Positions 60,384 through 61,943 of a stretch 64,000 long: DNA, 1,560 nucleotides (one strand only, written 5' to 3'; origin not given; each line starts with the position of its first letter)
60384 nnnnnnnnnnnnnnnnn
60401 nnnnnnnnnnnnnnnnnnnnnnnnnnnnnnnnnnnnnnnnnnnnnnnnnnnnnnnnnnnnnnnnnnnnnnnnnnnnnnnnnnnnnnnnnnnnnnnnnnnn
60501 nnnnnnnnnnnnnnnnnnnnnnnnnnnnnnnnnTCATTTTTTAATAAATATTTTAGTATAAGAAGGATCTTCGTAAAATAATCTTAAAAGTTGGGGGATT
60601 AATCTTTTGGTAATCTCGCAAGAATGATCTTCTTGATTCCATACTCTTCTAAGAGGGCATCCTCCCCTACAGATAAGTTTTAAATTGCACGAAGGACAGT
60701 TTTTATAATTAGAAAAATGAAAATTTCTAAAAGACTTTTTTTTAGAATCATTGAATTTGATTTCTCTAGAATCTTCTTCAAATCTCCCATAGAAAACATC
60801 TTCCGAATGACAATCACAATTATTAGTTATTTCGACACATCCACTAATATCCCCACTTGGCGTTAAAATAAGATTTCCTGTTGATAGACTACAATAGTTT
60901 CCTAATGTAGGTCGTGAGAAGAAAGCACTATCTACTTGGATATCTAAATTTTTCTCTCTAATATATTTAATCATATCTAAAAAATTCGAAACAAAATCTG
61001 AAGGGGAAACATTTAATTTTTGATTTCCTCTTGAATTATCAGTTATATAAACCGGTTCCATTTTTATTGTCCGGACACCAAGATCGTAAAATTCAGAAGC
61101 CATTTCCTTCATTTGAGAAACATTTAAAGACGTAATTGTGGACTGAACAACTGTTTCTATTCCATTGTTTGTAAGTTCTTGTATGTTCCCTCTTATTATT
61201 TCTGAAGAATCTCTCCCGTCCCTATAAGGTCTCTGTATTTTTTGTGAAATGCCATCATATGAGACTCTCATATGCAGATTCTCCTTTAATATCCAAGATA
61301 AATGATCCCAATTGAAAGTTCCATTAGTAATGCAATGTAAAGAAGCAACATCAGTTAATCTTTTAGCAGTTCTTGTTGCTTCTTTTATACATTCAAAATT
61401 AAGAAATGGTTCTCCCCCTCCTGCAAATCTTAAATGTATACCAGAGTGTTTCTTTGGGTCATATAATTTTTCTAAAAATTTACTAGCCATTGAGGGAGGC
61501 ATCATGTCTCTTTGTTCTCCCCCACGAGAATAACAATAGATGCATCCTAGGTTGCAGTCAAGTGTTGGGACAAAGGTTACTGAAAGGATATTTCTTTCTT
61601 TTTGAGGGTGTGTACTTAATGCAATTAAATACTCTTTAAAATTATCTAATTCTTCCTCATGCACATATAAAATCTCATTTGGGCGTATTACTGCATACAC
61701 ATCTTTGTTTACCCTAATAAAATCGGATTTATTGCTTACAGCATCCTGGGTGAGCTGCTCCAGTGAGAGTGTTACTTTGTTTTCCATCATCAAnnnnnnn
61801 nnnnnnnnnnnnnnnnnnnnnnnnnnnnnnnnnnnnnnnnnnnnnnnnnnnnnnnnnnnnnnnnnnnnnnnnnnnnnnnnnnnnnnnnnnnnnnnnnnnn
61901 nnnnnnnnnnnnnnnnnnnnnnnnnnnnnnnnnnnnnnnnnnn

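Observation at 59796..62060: Candidate RiPP-type system: Cys-terminated peptide, radical SAM/SPASM enzyme and TlyA-like rRNA methyltransferase in one IR-bracketed operon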

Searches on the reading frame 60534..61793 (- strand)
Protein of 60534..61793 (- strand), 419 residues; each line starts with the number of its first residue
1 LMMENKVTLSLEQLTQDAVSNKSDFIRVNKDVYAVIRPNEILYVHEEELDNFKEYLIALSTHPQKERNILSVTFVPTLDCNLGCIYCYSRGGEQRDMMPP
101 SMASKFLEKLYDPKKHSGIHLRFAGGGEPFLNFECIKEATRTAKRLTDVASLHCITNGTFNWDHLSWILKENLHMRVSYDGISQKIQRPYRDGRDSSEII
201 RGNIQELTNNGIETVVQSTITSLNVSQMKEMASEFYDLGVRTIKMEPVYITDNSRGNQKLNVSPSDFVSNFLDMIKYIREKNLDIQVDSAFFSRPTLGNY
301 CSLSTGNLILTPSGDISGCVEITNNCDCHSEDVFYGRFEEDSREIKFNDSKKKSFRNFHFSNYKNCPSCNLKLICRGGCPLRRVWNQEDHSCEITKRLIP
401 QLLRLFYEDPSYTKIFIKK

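Call 6: search_protein_families(library=pfam, proteins=[window:60534-61793:-], max_evalue=0.01)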
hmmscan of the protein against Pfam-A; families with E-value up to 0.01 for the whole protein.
window:60534-61793:- (419 aa): 3 families
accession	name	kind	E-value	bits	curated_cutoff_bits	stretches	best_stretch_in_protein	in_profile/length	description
PF04055.27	Radical_SAM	-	1.7e-13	51.5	29.5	1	75-221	2-149/166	Radical SAM superfamily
PF13353.11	Fer4_12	-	0.00058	20.6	22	1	79-160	14-94/137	4Fe-4S single cluster domain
PF02219.23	MTHFR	-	0.0031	17.3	24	1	196-287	57-145/287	Methylenetetrahydrofolate reductase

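Call 7: search_protein_families(library=ncbifam, proteins=[window:60534-61793:-], max_evalue=0.01)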
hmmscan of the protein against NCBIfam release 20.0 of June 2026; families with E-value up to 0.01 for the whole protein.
window:60534-61793:- (419 aa): 62 families (the best 25 are shown)
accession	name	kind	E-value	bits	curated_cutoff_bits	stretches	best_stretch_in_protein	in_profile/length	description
NF047865.1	rSAM_PapB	equivalog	4e-28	98.6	340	1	69-380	2-317/330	PapB family radical SAM/SPASM ranthipeptide maturase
TIGR04064.1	rSAM_nif11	equivalog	6.9e-21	74.5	518.7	1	51-380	69-401/459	nif11-like peptide radical SAM maturase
TIGR03974.1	rSAM_six_Cys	equivalog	3.4e-19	69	425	1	20-382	54-419/451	thioether cross-link-forming SCIFF peptide maturase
TIGR03942.1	sulfatase_rSAM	equivalog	1.7e-18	66.8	349.45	1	78-394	9-339/363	anaerobic sulfatase maturase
TIGR04334.1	rSAM_Clo7bot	equivalog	5.2e-18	64.9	600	1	43-408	64-434/440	radical SAM/SPASM domain Clo7bot peptide maturase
TIGR03978.1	rSAM_paired_1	equivalog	2e-17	63.1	370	1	53-283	65-306/466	His-Xaa-Ser system radical SAM maturase HxsB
NF038107.1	rSAM_NF038107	equivalog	7e-17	61.3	600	1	25-380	43-401/444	Cys-every-fifth radical SAM/SPASM peptide maturase CefB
NF041298.1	rSAM_mat_DynA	equivalog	1.1e-15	57.5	450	1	76-384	7-326/356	dynobactin maturation radical SAM/SPASM protein DynA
NF040492.1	not_ScfB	exception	1.1e-14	54.2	855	1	46-381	71-417/450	ScfB-related radical SAM/SPASM orphan maturase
TIGR04280.1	geopep_mat_rSAM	hypoth_equivalog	1.4e-14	53.9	400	1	46-258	60-285/428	geopeptide radical SAM maturase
TIGR04115.1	rSAM_Cxxx_rpt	equivalog_domain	1.9e-14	53.9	350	1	71-293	3-235/359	radical SAM peptide maturase, CXXX-repeat target family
TIGR04463.1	rSAM_vs_C_rich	equivalog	6.6e-14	51.5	525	1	65-388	77-403/438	TIGR04463 family radical SAM/SPASM RiPP maturase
TIGR04317.1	W_rSAM_matur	equivalog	4.9e-12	45.6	380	1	77-375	11-319/349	tungsten cofactor oxidoreductase radical SAM maturase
NF041718.1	rSAM_phane_AMC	equivalog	9e-12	44.7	425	1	71-285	7-222/362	cyclophane-forming radical SAM peptide maturase AmcB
TIGR04133.1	rSAM_w_lipo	hypoth_equivalog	1.8e-11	43.6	425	1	65-379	19-331/350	TIGR04133 family radical SAM/SPASM protein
TIGR04085.1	rSAM_more_4Fe4S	domain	1.3e-08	35.2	27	1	301-389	1-84/93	SPASM domain-containing protein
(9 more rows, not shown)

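Call 8: find_homologous_proteins(query=window:60534-61790:-, max_evalue=0.001)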
Query window:60534-61790:- (418 aa): 54 proteins with E <= 0.001 among 1666 candidates.
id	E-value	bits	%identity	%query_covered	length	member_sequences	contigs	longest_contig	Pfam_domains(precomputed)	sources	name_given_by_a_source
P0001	3.5e-287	970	100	100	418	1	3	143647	PF04055.28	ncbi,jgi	-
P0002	4.8e-240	814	85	100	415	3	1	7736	PF04055.28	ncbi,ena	-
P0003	3.6e-239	812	83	100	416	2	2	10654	PF04055.28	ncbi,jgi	-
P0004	3.6e-237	805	83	100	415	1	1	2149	PF04055.28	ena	-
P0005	5.7e-228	775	80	100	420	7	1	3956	PF04055.28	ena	-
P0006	6.2e-201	686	70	100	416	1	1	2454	PF04055.28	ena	-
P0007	9.3e-198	675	69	100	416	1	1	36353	PF04055.28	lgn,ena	-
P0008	6.7e-197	672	71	95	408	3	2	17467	PF04055.28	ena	-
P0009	2.1e-187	641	66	100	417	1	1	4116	PF04055.28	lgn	-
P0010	8.5e-187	639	63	100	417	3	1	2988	PF04055.28,PF13353.12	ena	-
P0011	1.5e-152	526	54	100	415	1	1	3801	PF04055.28,PF13353.12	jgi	-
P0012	6.7e-149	514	55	97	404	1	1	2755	PF04055.28,PF13353.12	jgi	-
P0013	2.3e-143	496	52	99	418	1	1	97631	PF04055.28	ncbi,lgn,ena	-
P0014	2.0e-107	378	43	94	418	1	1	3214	PF04055.28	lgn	-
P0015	1.6e-102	362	41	94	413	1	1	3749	PF04055.28,PF13353.12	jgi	-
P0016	1.9e-102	361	43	94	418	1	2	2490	PF04055.28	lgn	-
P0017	2.3e-102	361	40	94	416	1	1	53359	PF04055.28,PF13353.12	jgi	-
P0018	4.8e-92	327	39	94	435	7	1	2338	PF04055.28,PF13353.12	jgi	-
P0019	3.5e-91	324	39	95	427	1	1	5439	PF04055.28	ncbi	-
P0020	4.0e-91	324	38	94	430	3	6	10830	PF04055.28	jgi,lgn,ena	-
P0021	1.6e-90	322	38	94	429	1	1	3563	PF04055.28,PF13353.12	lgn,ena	-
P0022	1.6e-80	289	37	92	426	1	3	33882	PF04055.28,PF13353.12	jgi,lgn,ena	-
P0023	7.8e-79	284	38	94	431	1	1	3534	PF04055.28,PF13353.12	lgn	-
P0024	2.2e-78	282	36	92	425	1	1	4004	PF04055.28,PF13353.12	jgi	-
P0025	2.2e-77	279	34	93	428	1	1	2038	PF04055.28,PF13353.12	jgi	-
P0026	3.3e-77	278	35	92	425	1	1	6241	PF04055.28,PF13353.12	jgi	-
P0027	3.4e-77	278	35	96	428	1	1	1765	PF04055.28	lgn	-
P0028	4.3e-77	278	35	94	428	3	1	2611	PF04055.28,PF13353.12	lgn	-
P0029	2.4e-75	272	35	85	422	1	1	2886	PF04055.28,PF13353.12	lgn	-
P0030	3.4e-75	272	35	94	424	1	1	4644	PF04055.28,PF13353.12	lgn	-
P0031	9.5e-70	254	33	93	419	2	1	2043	PF04055.28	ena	-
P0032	3.6e-68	248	32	92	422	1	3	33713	PF04055.28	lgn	-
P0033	3.6e-67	245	33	92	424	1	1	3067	PF04055.28,PF13353.12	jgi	jgi:uncharacterized protein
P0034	1.7e-66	243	33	94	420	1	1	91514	PF04055.28,PF13353.12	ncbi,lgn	-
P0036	1.5e-16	78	26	82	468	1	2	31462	PF13186.12,PF04055.28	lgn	-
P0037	3.1e-9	54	23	78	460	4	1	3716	PF04055.28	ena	-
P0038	3.6e-9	54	26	81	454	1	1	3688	PF04055.28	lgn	-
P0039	2.4e-8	51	25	74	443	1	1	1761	PF04055.28,PF13353.12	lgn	-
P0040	1.9e-7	48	24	81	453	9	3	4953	PF04055.28,PF13353.12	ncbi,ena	-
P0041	2.0e-6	45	24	81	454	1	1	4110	PF04055.28,PF13353.12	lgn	-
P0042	2.3e-6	45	25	79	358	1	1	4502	PF13186.12,PF04055.28,PF13353.12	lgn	-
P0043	5.2e-6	44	24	81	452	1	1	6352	PF04055.28,PF13353.12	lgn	-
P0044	1.2e-5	42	24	81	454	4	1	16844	PF04055.28,PF13353.12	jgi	jgi:uncharacterized protein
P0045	2.2e-5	42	22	82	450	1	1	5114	PF04055.28,PF13353.12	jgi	-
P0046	3.0e-5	41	32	24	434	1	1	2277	PF04055.28,PF13353.12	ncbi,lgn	-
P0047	6.1e-5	40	23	81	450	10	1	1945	PF04055.28,PF13353.12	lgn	-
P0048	7.2e-5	40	27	36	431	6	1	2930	PF04055.28,PF13353.12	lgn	-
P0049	1.0e-4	39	25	75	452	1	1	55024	PF04055.28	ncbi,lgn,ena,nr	ncbi:MAG: SPASM domain-containing protein [Candidatus Krumholzibacteria bacterium]|nr:SPASM domain-c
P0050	1.3e-4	39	25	63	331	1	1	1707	PF13186.12,PF04055.28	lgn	-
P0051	3.7e-4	38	25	60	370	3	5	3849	PF04055.28,PF13353.12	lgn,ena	-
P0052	4.9e-4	37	23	82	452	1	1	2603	PF04055.28,PF13353.12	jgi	-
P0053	6.6e-4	37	21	75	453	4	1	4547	PF04055.28,PF13353.12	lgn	-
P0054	7.5e-4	37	26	43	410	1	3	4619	PF04055.28,PF13353.12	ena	-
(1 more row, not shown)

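Call 9: find_encoding_contigs(protein=window:60534-61790:-, flank=10000)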
Protein window:60534-61790:- (418 aa): 3 contigs read that carry it; 2 places shown.
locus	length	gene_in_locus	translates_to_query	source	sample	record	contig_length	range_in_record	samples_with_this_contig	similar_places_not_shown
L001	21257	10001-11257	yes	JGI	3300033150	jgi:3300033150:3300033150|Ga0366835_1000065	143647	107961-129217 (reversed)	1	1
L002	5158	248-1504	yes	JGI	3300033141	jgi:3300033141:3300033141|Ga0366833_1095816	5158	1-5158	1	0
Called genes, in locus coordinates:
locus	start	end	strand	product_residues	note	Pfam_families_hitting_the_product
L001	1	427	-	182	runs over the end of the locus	-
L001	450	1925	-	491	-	-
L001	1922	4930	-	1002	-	PF20473:MmeI_Mtase, PF07669:Eco57I, PF02384:N6_Mtase, PF12950:TaqI_C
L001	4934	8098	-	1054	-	PF13091:PLDc_2, PF00176:SNF2-rel_dom (weak), PF13307:Helicase_C_2 (faint), PF00270:DEAD (faint), PF04851:ResIII, PF00271:Helicase_C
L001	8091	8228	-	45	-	PF19891:DUF6364 (weak)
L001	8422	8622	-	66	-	-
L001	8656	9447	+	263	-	PF04414:tRNA_deacylase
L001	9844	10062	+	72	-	-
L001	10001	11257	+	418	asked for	PF04055:Radical_SAM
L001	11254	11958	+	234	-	PF01479:S4, PF01728:FtsJ, PF13649:Methyltransf_25 (weak)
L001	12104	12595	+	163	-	-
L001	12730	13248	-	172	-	-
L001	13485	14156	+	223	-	PF01351:RNase_HII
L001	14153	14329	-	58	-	-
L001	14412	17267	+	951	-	PF02463:SMC_N, PF13476:AAA_23, PF13304:AAA_21 (weak)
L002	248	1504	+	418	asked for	PF04055:Radical_SAM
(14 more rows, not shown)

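Call 11: find_related_loci(query=A1, collection=genome_contigs, flank=6000)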
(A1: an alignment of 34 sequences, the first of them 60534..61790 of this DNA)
Query A1 (418 aa) in genome_contigs; peptide patterns used: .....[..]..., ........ (x = any residue, [..] = any of these).
599 stretches matched a pattern (row limit reached: there are more); 358 encode a relative of the query (tblastn E <= 1e-3); the best 80 are kept; 80 distinct loci.
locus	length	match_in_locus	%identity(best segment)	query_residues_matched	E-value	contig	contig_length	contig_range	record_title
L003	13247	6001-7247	74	1-418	8e-150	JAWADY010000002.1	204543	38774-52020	MAG: Candidatus Woesearchaeota archaeon isolate QQ_201808_bins_88 QQ_201808_bins_88_scaffold_2, whole genome shotgun seq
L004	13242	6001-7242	52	1-415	5e-148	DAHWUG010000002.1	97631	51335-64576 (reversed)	MAG TPA_asm: Nanoarchaeota archaeon isolate clean1988 NODE_2_length_97631_cov_6.166082, whole genome shotgun sequence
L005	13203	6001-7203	37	32-415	5e-93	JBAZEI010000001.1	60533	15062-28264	MAG: Candidatus Paceibacterota bacterium isolate SO_2017_LW3_122 NODE_1009_length_60533_cov_2.351306_LW162_2017, whole g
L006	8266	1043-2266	35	23-414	2e-81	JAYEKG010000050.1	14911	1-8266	MAG: Patescibacteria group bacterium isolate MAG143 MAG143_50, whole genome shotgun sequence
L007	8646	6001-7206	31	32-415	3e-78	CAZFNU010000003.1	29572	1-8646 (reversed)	MAG TPA_asm: uncultured Candidatus Saccharibacteria bacterium isolate binchicken_co115_2 genome assembly, contig: NODE_2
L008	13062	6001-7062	35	69-417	3e-76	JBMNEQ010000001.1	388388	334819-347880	MAG: Bacilli bacterium isolate SBF912LR0HQ0064 contig_19298, whole genome shotgun sequence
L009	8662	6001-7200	32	32-417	2e-76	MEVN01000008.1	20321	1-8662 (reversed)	MAG: candidate division WWE3 bacterium RIFCSPLOWO2_12_FULL_36_10 rifcsplowo2_12_scaffold_14478, whole genome shotgun seq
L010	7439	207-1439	33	16-409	1e-73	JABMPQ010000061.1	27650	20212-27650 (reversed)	MAG: Parcubacteria group bacterium isolate bin.624 k141_5729209, whole genome shotgun sequence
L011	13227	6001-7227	33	22-415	5e-72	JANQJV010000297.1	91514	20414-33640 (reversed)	MAG: Azospirillaceae bacterium isolate PL25a_bin.129 k99_1349984, whole genome shotgun sequence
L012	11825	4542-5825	30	13-414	1e-52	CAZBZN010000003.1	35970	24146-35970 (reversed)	MAG TPA_asm: Candidatus Micrarchaeota archaeon isolate SRP141559_co1_230 genome assembly, contig: NODE_406_length_35970_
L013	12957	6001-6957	31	71-378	4e-42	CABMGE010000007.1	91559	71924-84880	uncultured archaeon isolate LFW-165_1 genome assembly, contig: LFW1651_15, whole genome shotgun sequence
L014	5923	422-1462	30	70-407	4e-42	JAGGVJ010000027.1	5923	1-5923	MAG: Candidatus Iainarchaeum archaeon isolate AUK097 PB_MBMC_051_c_000000000005, whole genome shotgun sequence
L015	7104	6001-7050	28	65-401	2e-40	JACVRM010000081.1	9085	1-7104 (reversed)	MAG: Thermoleophilia bacterium isolate Co-bin10 k141_11386794_length_9085_cov_27.2557, whole genome shotgun sequence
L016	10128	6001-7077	29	71-414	1e-40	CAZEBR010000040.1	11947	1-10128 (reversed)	MAG TPA_asm: Candidatus Hadarchaeota archaeon isolate ERP127260_co1_52 genome assembly, contig: NODE_2505_length_11947_c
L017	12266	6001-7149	27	30-410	8e-37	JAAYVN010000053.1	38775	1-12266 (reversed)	MAG: Ignavibacteriales bacterium isolate AS27yjCOA_6 64043_AS27, whole genome shotgun sequence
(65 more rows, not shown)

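Call 12: find_related_loci(query=A1, collection=metagenome_contigs, flank=6000)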
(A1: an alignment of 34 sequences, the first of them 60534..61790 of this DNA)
Query A1 (418 aa) in metagenome_contigs; peptide patterns used: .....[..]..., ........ (x = any residue, [..] = any of these).
600 stretches matched a pattern (row limit reached: there are more); 380 encode a relative of the query (tblastn E <= 1e-3); the best 80 are kept; 80 distinct loci.
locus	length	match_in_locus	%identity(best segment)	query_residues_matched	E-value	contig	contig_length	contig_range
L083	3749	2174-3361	41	23-416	1e-110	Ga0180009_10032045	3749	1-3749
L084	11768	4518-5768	36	12-414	1e-101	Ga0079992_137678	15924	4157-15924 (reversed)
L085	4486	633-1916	36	5-415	4e-100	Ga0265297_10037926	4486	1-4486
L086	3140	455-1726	35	10-416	4e-99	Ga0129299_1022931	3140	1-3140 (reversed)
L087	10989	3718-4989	35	10-416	4e-96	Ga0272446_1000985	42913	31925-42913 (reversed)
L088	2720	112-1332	34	22-417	2e-84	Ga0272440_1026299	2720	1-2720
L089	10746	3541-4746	35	23-408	8e-80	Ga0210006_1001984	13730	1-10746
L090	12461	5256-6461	35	23-408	8e-80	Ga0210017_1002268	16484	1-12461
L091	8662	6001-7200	32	32-417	2e-76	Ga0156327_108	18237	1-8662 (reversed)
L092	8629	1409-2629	33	15-417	4e-76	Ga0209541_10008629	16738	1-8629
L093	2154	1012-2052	34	67-408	3e-73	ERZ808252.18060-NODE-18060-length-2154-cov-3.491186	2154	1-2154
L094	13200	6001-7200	30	28-415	6e-71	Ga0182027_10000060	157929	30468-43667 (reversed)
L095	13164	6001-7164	29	32-408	1e-61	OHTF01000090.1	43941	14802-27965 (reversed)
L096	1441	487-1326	36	9-277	4e-60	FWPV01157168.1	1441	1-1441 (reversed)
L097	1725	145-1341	31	14-414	8e-55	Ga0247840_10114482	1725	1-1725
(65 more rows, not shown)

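Call 32: search_solved_structures(query=A1, max_evalue=0.001)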
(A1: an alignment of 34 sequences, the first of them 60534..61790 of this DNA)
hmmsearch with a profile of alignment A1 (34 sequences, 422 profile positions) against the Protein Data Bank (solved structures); distinct sequences matched with E-value up to 0.001: 22.
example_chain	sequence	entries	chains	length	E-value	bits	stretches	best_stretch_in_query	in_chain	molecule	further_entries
5wgg_A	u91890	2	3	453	7.5e-29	104.1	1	51-394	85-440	Radical SAM domain protein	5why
4k37_A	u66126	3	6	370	1.1e-14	57.5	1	68-394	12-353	Anaerobic sulfatase-maturating enzyme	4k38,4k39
4k36_A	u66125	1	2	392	1.2e-14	57.4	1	68-395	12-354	Anaerobic sulfatase-maturating enzyme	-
8vpo_A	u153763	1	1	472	3e-14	56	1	30-401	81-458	Radical SAM core domain-containing protein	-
6efn_A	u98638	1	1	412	9.3e-13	51.1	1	61-231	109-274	Sporulation killing factor maturation protein SkfB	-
9dfn_A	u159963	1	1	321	5.9e-10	41.9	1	60-231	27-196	Radical SAM core domain-containing protein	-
9dfu_A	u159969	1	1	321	1.4e-09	40.6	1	61-231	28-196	Radical SAM core domain-containing protein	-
7n7i_A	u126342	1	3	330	2.5e-08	36.5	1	60-192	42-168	Viperin-like enzyme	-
9gm3_A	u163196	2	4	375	3.4e-08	36.1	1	70-200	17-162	ChlB radical SAM domain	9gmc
6b4c_A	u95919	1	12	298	3.5e-08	36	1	68-192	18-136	Viperin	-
9dfw_A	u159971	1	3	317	3.7e-08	36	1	64-192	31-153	Radical SAM core domain-containing protein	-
9dgw_A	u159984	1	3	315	4.1e-08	35.8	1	64-192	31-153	Radical SAM core domain-containing protein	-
6q2p_A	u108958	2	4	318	1.6e-07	33.9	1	43-229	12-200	Radical S-adenosyl methionine domain-containing protein 2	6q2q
5vsl_A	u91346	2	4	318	1.8e-07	33.7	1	43-229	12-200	Radical S-adenosyl methionine domain-containing protein 2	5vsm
8ai3_A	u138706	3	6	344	2e-07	33.6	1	69-236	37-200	Putative peptide biosynthesis protein YydG | Radical SAM core domain-containing protein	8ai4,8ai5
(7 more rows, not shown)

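Call 42: predict_structure(alignment_id=A1)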
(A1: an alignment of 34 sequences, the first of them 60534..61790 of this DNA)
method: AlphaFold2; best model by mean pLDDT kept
length: 418 residues; sequences in the alignment: 34
mean_pLDDT: 87.7   pTM: 0.86
mean pLDDT of the five models: 87.7, 87.4, 86.6, 85.9, 85.7
residues with pLDDT >= 90: 263; 70-90: 111; 50-70: 17; < 50: 27
segments of 3 or more residues with pLDDT < 50: 1-18, 54-62
pLDDT, mean of each block of 10 residues (from residue 1): 36 48 89 88 83 49 67 95 80 89 97 95 92 98 97 97 98 97 94 96 98 97 97 98 92 88 97 98 92 82 84 92 83 93 93 86 86 85 85 95 95 84
secondary structure, 60 per line:
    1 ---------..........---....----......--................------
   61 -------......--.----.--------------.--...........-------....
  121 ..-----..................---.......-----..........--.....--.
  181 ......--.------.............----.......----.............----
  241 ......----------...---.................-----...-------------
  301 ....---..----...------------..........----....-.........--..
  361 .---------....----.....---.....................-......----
elements in order: H10-19 E23-26 E31-36 E39-44 H45-54 E68-73 H99-109 E117-122 H128-145 E149-155 H161-170 E173-177 H180-186 H196-208 E213-219 H224-236 E241-246 H263-279 E285-287 H301-304 E314-316 H329-332 E333-338 E343-346 H348-356 H371-374 H379-383 H387-407 H409-414

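Call 46: fold_search(model_id=the predicted structure, library=pdb)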
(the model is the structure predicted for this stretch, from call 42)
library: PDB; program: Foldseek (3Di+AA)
matches with E <= 10: 1634; with E <= 0.001: 113
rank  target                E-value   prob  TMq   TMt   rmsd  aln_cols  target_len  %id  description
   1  5why_A                7.6e-19  1.00  0.68  0.68   8.0       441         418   19  Structural Insights into Thioether Bond Formation in the Biosynthesis of Sactipeptides (released 2017-07-26)
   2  5why_B                8.5e-18  1.00  0.68  0.67   6.3       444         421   20  Structural Insights into Thioether Bond Formation in the Biosynthesis of Sactipeptides (released 2017-07-26)
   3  5wgg_A                1.4e-17  1.00  0.66  0.63   5.7       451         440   19  Structural Insights into Thioether Bond Formation in the Biosynthesis of Sactipeptides (released 2017-07-26)
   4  4k39_A                2.4e-15  1.00  0.65  0.74   4.3       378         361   16  Native anSMEcpe with bound AdoMet and Cp18Cys peptide (released 2013-05-08)
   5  4k36_B                3.0e-15  1.00  0.64  0.72   4.5       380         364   16  His6 tagged anSMEcpe with bound AdoMet (released 2013-05-08)
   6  4k37_B                3.9e-15  1.00  0.63  0.70   4.5       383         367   16  Native anSMEcpe with bound AdoMet (released 2013-05-08)
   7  4k37_A                9.3e-15  1.00  0.64  0.73   4.3       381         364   16  Native anSMEcpe with bound AdoMet (released 2013-05-08)
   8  4k38_A                9.9e-15  1.00  0.64  0.72   4.4       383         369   15  Native anSMEcpe with bound AdoMet and Kp18Cys peptide (released 2013-05-08)
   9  4k38_B                1.1e-14  1.00  0.64  0.73   4.3       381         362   16  Native anSMEcpe with bound AdoMet and Kp18Cys peptide (released 2013-05-08)
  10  8vpo                  2.0e-14  1.00  0.64  0.61   6.1       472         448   15  X-Ray Crystal Structure of TigE from Paramaledivibacter caminithermalis (released 2024-02-07)
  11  4k36_A                2.7e-14  1.00  0.65  0.71   4.5       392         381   16  His6 tagged anSMEcpe with bound AdoMet (released 2013-05-08)
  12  4k39_B                8.7e-14  1.00  0.63  0.72   4.5       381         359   16  Native anSMEcpe with bound AdoMet and Cp18Cys peptide (released 2013-05-08)
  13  5v1s_A                2.8e-12  1.00  0.56  0.55  10.4       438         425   14  Crystal structure of Streptococcus suis SuiB bound to S-adenosylmethionine (released 2017-08-30)
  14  5v1t_A                4.5e-12  1.00  0.55  0.53  10.8       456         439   13  Crystal structure of Streptococcus suis SuiB bound to precursor peptide SuiA (released 2017-08-30)
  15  5v1q_A                1.1e-11  1.00  0.55  0.54  10.2       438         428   15  Crystal structure of Streptococcus suis SuiB (released 2017-08-30)
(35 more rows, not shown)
